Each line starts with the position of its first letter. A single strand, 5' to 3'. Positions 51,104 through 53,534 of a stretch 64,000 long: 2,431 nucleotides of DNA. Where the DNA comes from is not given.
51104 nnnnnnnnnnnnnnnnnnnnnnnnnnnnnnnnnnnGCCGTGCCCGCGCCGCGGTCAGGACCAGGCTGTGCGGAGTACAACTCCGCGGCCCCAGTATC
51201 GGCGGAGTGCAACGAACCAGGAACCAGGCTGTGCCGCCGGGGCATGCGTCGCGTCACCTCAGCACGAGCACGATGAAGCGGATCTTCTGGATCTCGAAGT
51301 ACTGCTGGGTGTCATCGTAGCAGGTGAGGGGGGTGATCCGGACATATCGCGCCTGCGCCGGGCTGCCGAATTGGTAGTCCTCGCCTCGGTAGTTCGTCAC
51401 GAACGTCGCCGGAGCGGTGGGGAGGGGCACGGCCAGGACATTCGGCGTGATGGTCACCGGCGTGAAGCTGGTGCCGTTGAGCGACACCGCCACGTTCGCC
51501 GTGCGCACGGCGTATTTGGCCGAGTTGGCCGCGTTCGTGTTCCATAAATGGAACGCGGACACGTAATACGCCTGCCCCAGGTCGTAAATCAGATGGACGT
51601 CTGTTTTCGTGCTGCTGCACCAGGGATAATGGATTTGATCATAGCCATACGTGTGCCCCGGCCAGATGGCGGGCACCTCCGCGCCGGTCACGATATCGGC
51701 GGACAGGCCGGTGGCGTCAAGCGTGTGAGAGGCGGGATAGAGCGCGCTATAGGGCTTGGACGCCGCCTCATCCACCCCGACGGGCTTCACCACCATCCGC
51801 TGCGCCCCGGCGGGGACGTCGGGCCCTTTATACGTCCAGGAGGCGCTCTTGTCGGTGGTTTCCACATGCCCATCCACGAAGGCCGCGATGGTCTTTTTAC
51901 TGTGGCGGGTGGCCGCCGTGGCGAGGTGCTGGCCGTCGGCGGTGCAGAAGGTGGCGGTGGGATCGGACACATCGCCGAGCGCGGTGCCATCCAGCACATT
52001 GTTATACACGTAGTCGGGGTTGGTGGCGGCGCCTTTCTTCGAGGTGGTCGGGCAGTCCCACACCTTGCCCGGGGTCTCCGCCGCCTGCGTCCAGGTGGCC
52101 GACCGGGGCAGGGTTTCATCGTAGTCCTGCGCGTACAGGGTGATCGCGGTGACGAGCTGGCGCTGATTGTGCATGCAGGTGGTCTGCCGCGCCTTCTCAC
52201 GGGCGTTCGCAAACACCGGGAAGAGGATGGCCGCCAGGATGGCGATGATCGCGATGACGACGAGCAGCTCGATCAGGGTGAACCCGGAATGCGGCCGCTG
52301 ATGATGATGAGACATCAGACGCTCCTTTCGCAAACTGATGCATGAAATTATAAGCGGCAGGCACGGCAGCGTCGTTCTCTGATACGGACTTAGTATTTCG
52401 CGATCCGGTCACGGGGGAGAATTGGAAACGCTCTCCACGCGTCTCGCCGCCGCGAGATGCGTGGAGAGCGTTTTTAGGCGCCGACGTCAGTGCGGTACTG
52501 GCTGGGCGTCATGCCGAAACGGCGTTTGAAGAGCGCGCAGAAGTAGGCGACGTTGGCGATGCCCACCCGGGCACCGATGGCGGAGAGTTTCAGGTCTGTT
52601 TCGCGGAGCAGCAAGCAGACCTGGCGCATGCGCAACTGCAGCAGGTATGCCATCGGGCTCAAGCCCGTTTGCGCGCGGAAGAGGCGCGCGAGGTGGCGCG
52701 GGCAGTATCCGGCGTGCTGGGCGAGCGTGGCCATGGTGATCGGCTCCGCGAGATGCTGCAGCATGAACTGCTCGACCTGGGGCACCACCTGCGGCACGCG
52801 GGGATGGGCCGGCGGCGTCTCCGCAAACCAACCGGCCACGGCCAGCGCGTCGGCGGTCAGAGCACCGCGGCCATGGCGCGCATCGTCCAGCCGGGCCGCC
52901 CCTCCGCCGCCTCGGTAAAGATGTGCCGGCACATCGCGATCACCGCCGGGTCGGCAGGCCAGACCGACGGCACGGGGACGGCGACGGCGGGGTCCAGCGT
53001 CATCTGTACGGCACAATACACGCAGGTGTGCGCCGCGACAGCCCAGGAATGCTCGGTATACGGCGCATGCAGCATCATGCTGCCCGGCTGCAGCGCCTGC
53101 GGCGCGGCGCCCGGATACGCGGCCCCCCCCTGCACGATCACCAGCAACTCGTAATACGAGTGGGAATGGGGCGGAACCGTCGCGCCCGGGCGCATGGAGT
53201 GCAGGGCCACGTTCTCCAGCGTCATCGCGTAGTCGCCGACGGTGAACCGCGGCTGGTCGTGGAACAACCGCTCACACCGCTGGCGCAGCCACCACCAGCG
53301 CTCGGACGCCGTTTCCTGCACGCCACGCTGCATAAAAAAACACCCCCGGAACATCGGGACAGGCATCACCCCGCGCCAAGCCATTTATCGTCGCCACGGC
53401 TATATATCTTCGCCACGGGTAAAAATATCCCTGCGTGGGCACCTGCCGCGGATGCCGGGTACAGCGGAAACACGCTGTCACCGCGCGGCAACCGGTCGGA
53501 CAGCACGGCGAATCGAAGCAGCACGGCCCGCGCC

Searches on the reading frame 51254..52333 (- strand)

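Call 22: search_protein_families(library=pfam, proteins=[window:51254-52333:-], max_evalue=0.001)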
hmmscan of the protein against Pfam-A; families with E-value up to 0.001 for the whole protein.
window:51254-52333:- (359 aa): 4 families
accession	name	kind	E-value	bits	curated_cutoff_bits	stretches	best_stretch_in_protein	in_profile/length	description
PF07963.17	N_methyl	-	1.2e-09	37.8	21.2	1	14-38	3-27/27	Prokaryotic N-terminal methylation motif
PF00754.31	F5_F8_type_C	-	3.3e-09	37.4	28.2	1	237-339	25-115/127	F5/8 type C domain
PF22633.2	F5_F8_type_C_2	-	1.6e-06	29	27.8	1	238-333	12-91/91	NedA-like, galactose-binding domain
PF07596.16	SBP_bac_10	-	8e-06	26.5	23.3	1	43-83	2-41/268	Protein of unknown function (DUF1559)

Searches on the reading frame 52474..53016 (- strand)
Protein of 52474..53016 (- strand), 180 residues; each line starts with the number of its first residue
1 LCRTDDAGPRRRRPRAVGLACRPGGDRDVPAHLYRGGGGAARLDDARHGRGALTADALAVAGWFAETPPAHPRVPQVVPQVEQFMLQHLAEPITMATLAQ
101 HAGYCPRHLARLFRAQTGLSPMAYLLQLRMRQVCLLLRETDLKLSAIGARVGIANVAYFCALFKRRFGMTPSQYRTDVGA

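Call 23: search_protein_families(library=pfam, proteins=[window:52474-53016:-], max_evalue=0.001)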
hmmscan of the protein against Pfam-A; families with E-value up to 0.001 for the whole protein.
window:52474-53016:- (180 aa): 2 families
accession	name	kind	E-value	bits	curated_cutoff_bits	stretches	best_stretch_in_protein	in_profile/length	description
PF12833.13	HTH_18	-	2e-23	82.9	33.6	1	98-176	1-79/80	Helix-turn-helix domain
PF00165.29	HTH_AraC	-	1.4e-21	76.5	26.6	2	140-176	7-42/42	Bacterial regulatory helix-turn-helix proteins, AraC family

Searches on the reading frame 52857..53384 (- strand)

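Call 23: search_protein_families(library=pfam, proteins=[window:52857-53384:-], max_evalue=0.001)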
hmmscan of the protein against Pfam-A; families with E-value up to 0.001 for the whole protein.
window:52857-53384:- (175 aa): 2 families
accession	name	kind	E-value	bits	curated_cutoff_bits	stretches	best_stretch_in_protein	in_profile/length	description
PF02311.25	AraC_binding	-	8.8e-05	22.7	21.1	1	63-173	9-130/135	AraC-like ligand binding domain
PF07883.17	Cupin_2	-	0.00042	20.4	27.2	1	62-115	3-57/70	Cupin domain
